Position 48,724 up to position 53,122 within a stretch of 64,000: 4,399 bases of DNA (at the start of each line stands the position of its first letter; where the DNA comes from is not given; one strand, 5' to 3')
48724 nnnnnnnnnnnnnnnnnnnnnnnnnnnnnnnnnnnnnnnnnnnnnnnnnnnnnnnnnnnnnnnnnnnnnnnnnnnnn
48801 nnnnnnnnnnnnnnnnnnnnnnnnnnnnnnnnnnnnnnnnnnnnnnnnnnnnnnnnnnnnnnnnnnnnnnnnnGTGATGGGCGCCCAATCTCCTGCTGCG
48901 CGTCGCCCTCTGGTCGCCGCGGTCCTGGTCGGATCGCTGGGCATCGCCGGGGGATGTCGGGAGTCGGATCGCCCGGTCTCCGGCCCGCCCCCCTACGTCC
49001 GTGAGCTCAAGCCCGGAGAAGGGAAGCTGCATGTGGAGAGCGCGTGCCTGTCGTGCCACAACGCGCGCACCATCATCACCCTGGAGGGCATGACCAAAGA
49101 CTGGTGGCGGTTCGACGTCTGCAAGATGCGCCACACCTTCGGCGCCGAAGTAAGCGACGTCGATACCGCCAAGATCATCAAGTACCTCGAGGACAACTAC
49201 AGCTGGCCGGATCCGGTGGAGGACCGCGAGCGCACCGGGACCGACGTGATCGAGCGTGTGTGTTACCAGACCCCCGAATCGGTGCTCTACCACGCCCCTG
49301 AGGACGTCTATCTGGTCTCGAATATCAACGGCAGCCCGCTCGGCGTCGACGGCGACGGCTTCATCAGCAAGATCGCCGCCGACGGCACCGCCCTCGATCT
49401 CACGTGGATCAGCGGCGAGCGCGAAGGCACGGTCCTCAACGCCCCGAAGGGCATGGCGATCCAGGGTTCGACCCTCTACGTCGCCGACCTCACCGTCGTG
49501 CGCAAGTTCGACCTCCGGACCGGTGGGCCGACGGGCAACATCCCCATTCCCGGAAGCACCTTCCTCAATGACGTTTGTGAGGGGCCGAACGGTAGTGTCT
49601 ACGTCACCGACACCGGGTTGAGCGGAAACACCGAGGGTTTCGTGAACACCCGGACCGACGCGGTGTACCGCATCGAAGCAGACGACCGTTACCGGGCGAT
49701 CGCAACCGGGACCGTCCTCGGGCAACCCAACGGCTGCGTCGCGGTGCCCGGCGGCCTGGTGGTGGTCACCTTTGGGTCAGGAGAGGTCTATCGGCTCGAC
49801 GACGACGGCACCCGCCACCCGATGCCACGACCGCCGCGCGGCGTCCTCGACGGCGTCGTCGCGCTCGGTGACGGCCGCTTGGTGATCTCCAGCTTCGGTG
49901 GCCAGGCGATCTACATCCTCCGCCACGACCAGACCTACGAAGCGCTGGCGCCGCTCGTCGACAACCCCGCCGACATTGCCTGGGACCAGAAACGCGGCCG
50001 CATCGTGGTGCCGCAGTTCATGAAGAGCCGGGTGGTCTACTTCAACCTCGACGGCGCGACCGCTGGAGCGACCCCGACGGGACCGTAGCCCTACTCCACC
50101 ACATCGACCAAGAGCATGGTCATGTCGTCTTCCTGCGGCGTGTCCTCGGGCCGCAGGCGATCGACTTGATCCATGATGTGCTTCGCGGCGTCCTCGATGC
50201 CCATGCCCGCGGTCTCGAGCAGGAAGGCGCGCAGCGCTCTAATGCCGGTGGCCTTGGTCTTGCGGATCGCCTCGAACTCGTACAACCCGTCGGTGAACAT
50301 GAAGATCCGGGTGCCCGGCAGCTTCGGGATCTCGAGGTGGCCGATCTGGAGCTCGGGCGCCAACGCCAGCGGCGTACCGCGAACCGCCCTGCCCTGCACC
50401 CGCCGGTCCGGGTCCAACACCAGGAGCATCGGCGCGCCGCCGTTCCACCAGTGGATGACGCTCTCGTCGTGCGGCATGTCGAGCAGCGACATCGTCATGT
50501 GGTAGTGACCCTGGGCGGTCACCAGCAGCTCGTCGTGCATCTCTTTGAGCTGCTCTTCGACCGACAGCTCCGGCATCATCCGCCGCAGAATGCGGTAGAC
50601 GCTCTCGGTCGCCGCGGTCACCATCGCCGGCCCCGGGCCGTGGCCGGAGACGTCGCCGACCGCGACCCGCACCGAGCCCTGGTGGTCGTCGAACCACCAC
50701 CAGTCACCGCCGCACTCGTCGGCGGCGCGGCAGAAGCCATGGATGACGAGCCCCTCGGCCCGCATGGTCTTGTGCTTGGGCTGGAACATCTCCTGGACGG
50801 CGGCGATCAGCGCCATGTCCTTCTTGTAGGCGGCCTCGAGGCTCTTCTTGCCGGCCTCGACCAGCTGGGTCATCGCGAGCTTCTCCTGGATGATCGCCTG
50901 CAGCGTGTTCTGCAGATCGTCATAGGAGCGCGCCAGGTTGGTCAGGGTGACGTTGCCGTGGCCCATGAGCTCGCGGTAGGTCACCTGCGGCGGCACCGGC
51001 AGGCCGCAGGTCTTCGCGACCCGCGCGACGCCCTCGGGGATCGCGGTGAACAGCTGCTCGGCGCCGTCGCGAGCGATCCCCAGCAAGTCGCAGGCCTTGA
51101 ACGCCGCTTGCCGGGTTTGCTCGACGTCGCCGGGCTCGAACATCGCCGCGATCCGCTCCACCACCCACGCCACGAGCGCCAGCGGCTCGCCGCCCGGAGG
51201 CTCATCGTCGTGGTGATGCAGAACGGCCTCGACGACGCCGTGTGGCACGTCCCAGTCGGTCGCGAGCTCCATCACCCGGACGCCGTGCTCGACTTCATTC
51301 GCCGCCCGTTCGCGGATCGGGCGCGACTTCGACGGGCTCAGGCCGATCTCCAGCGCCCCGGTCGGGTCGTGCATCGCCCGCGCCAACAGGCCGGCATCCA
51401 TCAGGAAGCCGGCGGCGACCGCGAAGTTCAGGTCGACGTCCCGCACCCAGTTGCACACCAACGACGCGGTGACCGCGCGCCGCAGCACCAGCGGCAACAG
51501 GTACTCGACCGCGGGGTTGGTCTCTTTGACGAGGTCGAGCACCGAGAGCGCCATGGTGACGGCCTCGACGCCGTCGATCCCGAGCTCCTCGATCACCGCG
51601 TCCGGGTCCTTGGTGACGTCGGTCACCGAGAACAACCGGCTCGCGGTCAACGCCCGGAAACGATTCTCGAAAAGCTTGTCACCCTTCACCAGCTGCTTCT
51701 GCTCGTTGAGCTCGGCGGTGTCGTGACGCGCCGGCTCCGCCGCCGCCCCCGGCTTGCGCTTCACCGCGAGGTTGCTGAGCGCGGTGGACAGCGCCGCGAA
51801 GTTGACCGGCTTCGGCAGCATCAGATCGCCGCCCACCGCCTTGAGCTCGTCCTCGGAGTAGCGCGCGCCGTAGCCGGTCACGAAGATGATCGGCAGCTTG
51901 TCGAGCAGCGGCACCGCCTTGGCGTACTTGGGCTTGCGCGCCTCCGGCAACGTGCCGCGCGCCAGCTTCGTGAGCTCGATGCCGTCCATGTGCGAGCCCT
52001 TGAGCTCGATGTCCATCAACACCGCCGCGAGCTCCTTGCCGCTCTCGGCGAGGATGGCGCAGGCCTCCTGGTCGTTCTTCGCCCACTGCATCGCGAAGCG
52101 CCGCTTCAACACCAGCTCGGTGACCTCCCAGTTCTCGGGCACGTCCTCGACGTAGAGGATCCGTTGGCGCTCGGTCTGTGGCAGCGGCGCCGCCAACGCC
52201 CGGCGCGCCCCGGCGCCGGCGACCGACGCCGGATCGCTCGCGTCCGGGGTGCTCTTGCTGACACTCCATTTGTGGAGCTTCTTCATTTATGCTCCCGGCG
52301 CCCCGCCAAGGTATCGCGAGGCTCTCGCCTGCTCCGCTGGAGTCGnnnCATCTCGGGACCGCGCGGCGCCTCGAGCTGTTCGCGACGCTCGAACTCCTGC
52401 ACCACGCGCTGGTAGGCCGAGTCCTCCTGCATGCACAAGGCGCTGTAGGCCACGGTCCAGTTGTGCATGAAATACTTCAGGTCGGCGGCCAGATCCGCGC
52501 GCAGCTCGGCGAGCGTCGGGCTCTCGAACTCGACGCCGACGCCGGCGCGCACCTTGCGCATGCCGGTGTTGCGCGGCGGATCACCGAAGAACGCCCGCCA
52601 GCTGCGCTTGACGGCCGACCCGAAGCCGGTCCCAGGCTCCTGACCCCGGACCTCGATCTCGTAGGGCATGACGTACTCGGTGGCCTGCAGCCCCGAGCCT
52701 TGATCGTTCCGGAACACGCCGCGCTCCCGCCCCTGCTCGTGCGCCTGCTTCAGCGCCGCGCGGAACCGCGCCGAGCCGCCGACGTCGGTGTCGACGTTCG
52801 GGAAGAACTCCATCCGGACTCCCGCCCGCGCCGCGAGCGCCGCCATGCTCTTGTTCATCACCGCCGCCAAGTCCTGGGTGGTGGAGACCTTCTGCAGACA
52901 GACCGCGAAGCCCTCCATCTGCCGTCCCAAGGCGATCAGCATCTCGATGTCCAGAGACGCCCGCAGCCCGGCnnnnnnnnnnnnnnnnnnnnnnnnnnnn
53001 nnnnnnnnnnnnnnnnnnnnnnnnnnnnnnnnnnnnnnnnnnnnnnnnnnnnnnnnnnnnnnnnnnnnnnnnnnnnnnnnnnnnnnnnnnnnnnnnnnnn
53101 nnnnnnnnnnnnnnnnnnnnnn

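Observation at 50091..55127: Operon of three N-terminal-REC proteins: hybrid kinase, kinase-less paralog sharing an unknown ~200-aa domain, and a REC-PP2C phosphatase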

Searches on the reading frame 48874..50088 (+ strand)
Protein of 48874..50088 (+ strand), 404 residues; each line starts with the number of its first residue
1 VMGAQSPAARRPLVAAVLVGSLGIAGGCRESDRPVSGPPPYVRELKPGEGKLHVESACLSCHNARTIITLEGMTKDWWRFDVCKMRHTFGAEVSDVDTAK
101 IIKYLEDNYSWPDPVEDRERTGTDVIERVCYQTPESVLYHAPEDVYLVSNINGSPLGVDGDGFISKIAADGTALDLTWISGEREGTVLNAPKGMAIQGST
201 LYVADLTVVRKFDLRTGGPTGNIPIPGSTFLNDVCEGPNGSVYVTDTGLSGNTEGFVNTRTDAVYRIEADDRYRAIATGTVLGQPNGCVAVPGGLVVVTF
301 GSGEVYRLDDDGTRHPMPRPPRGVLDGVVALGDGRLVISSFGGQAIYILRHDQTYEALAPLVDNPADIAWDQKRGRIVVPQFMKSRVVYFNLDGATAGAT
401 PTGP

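Call 10: search_protein_families(library=pfam, proteins=[window:48874-50088:+], max_evalue=0.01)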
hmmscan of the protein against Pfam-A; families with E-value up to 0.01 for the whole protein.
window:48874-50088:+ (404 aa): 2 families
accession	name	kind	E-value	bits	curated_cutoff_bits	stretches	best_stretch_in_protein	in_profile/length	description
PF09098.15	Dehyd-heme_bind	-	0.0014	18.7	25.2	1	51-109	4-67/167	Quinohemoprotein amine dehydrogenase A, alpha subunit, haem binding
PF08450.18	SGL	-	0.0081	16.2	26.3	0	228-287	85-138/246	SMP-30/Gluconolactonase/LRE-like region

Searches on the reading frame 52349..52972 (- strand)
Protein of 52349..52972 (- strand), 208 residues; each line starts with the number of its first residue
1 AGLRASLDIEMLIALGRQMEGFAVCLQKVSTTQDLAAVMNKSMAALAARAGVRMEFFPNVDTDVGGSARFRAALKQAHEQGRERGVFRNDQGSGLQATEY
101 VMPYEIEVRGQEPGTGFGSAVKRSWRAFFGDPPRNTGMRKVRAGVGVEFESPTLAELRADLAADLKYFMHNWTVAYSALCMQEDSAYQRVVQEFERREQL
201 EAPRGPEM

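Call 29: search_protein_families(library=pfam, proteins=[window:52349-52972:-], max_evalue=10)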
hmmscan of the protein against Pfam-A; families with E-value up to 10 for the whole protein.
window:52349-52972:- (208 aa): 0 families

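Call 36: predict_structure(alignment_id=A2)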
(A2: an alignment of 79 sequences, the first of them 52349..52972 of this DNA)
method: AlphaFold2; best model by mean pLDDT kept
length: 208 residues; sequences in the alignment: 79
mean_pLDDT: 90.8   pTM: 0.81
mean pLDDT of the five models: 90.8, 90.4, 90.1, 89.4, 89.0
residues with pLDDT >= 90: 161; 70-90: 36; 50-70: 11; < 50: 0
segments of 3 or more residues with pLDDT < 50: none
pLDDT, mean of each block of 10 residues (from residue 1): 89 97 96 97 96 98 95 96 92 95 92 72 75 65 97 94 97 96 92 94 80
secondary structure, 60 per line:
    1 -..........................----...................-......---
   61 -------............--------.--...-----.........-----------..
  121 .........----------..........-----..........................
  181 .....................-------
elements in order: H2-27 H32-50 E52-57 H68-79 E99-107 H119-129 E140-149 H155-201

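Call 39: fold_search(model_id=the predicted structure, library=pdb)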
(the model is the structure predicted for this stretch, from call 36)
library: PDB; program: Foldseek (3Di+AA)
matches with E <= 10: 479; with E <= 0.001: 0
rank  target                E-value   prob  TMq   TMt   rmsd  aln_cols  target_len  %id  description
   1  6oap_B                6.9e-02  0.44  0.32  0.24  11.8       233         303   11  Crystal structure of a dual sensor histidine kinase in the green-light absorbing Pg state (released 2019-09-18)
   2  6oaq_B                1.5e-01  0.33  0.31  0.24  12.0       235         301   10  Crystal structure of a dual sensor histidine kinase in BeF3- bound state (released 2019-09-18)
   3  3o6q_C                1.8e-01  0.60  0.32  0.44   9.4       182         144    9  The Structure of SpoIISA and SpoIISB, a Toxin - Antitoxin System (released 2010-12-08)
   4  1ytu_B                2.6e-01  0.12  0.22  0.13  12.4       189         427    7  Structural basis for 5'-end-specific recognition of the guide RNA strand by the A. fulgidus PIWI protein (released 2005-04-05)
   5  6d6c_H                2.8e-01  0.14  0.24  0.29  17.8       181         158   14  The structure of ligand binding domain of LasR in complex with TP-1 homolog, compound 12 (released 2018-08-08)
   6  3jpu_C                3.0e-01  0.14  0.24  0.28  18.0       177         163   18  LasR-TP4 complex (released 2009-10-13)
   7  8e9b_D                3.0e-01  0.08  0.14  0.12  16.1       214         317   10  Cryo-EM structure of S. pombe Arp2/3 complex in the branch junction (released 2023-02-01)
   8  7r3i_A                3.5e-01  0.25  0.32  0.29  17.4       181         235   12  PROSS optimitzed variant of RhlR (61 mutations) in complex with the synthetic antagonist mBTL (released 2022-12-14)
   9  6d6c_A                3.5e-01  0.15  0.27  0.31   8.5       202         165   14  The structure of ligand binding domain of LasR in complex with TP-1 homolog, compound 12 (released 2018-08-08)
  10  3p01_C                3.8e-01  0.38  0.38  0.45   6.4       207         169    9  Crystal structure of two-component response regulator from Nostoc sp. PCC 7120 (released 2010-10-06)
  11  6d6b_G                3.8e-01  0.13  0.27  0.31   7.7       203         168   14  The structure of ligand binding domain of LasR in complex with TP-1 homolog, compound 11 (released 2018-08-08)
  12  5l10_E                4.0e-01  0.25  0.32  0.39  16.5       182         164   16  Crystal Structure of N-Acylhomoserine Lactone Dependent LuxR Family Transcriptionl Factor CepR2 from Burkholderia ceno (released 2016-10-26)
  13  6d6n_A                4.5e-01  0.14  0.25  0.31  18.7       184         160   14  The structure of ligand binding domain of LasR in complex with TP-1 homolog, compound 16 (released 2018-08-08)
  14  5l10_F                4.8e-01  0.20  0.31  0.37  16.6       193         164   16  Crystal Structure of N-Acylhomoserine Lactone Dependent LuxR Family Transcriptionl Factor CepR2 from Burkholderia ceno (released 2016-10-26)
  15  6d6l_A                4.8e-01  0.16  0.28  0.34  17.3       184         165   13  The structure of ligand binding domain of LasR in complex with TP-1 homolog, compound 14 (released 2018-08-08)
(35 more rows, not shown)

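Call 50: find_homologous_proteins(query=A3, max_evalue=0.001)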
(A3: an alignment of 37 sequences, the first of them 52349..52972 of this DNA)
Query A3 (37 sequences) (208 aa, profile of the alignment): 4 proteins with E <= 0.001 among 8000 candidates.
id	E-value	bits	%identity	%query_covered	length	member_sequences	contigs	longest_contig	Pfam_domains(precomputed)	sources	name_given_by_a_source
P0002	8.6e-53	198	49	100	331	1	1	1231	PF00072.31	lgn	-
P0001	2.0e-51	193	100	100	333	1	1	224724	PF00072.31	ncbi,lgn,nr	ncbi:MAG: response regulator [Deltaproteobacteria bacterium]|nr:response regulator [Deltaproteobacte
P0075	1.9e-42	164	22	88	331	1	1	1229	PF00072.31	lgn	-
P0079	2.3e-40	157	38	13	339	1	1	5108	PF00072.31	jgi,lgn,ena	-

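Call 59: search_protein_representatives(alignment_id=A3)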
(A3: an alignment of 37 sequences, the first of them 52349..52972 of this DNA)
Query: 37 sequences, 207 profile positions. Proteins with E-value up to 0.001 (for the whole library): 87; up to 1e-10: 76; up to 1e-30: 39. The best 87 are listed.
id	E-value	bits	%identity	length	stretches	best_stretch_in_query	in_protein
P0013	3.9e-56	206.9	-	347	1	1-201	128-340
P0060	5.6e-56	206.4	-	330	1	1-203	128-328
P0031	6.6e-56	206.1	-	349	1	1-202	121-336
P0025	5.5e-54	199.9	-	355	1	1-206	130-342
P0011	1.4e-52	195.2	-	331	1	1-207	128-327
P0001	6.4e-52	193.1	-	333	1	1-207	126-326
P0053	3.8e-50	187.3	-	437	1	1-207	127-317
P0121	1.4e-47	178.9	-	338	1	1-200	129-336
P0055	2.3e-46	175.0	-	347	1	1-200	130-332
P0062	5.4e-46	173.8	-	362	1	1-201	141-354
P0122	1.6e-45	172.2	-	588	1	1-207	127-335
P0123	3.1e-45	171.3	-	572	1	1-207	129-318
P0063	6.5e-44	167.0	-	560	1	1-206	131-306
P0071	5.1e-42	160.8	-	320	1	1-191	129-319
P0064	5.8e-42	160.6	-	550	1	1-206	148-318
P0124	7.3e-42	160.3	-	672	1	1-206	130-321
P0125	2.6e-40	155.2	-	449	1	1-206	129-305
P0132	2.2e-36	142.4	-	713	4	79-206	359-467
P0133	4.6e-36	141.3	-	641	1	13-207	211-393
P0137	6.3e-34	134.3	-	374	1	1-199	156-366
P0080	9.1e-29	117.5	-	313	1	1-205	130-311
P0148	3.6e-28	115.6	-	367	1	1-206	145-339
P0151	9.7e-26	107.6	-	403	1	39-207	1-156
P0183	6.5e-07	46.1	-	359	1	3-201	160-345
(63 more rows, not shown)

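Call 60: search_protein_families(library=pfam, proteins=[P0124, P0132, P0133, P0125, P0137, P0148, P0183, P0151], max_evalue=0.001)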
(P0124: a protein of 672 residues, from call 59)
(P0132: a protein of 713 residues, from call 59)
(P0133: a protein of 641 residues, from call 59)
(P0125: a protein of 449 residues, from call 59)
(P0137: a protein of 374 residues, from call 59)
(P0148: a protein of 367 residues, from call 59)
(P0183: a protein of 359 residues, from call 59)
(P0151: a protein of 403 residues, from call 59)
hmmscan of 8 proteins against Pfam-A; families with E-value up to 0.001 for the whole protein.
P0124 (672 aa): 3 families
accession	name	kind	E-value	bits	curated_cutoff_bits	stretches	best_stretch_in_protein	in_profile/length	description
PF00072.30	Response_reg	-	3.1e-29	101.8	30.2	2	558-667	1-109/111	Response regulator receiver domain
PF02518.31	HATPase_c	-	5.6e-20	72.3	26.4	1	450-550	3-110/111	Histidine kinase-, DNA gyrase B-, and HSP90-like ATPase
PF13581.12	HATPase_c_2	-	2.3e-06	28.1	27.4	1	462-546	41-126/127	Histidine kinase-like ATPase domain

P0132 (713 aa): 2 families
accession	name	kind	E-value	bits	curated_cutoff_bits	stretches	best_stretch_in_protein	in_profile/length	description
PF02518.31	HATPase_c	-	3.2e-21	76.3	26.4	1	596-710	3-109/111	Histidine kinase-, DNA gyrase B-, and HSP90-like ATPase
PF00512.31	HisKA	-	0.00056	20.3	26.9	0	472-522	4-59/66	His Kinase A (phospho-acceptor) domain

P0133 (641 aa): 5 families
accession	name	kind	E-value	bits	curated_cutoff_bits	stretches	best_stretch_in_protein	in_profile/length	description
PF02518.31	HATPase_c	-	4.9e-22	78.9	26.4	1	520-629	3-110/111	Histidine kinase-, DNA gyrase B-, and HSP90-like ATPase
PF13185.12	GAF_2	-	7.4e-19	68.7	28.6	1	56-198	2-136/136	GAF domain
PF01590.32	GAF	-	5.7e-14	53.2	22.4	1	59-197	3-133/133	GAF domain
PF00512.31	HisKA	-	0.00024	21.5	26.9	1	397-471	4-63/66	His Kinase A (phospho-acceptor) domain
PF13492.12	GAF_3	-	0.00062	20.6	27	0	58-199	2-129/129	GAF domain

P0125 (449 aa): 0 families

P0137 (374 aa): 1 family
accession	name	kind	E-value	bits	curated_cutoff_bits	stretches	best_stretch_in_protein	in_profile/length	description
PF00072.30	Response_reg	-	5.2e-08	33.5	30.2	1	33-146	1-103/111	Response regulator receiver domain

P0148 (367 aa): 1 family
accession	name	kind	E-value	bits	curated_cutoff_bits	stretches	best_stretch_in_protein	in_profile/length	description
PF00072.30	Response_reg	-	6.6e-08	33.2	30.2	1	22-140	1-107/111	Response regulator receiver domain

P0183 (359 aa): 1 family
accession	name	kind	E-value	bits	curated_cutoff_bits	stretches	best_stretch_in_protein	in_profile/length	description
PF00072.30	Response_reg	-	1.1e-10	42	30.2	1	37-153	1-107/111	Response regulator receiver domain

P0151 (403 aa): 3 families
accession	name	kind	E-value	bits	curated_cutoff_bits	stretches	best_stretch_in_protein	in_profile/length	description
PF02518.31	HATPase_c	-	1.4e-24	87.1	26.4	1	278-388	3-109/111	Histidine kinase-, DNA gyrase B-, and HSP90-like ATPase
PF00512.31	HisKA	-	2.1e-06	28.1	26.9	1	160-229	4-63/66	His Kinase A (phospho-acceptor) domain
PF13581.12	HATPase_c_2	-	1.9e-05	25.1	27.4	1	290-365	41-112/127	Histidine kinase-like ATPase domain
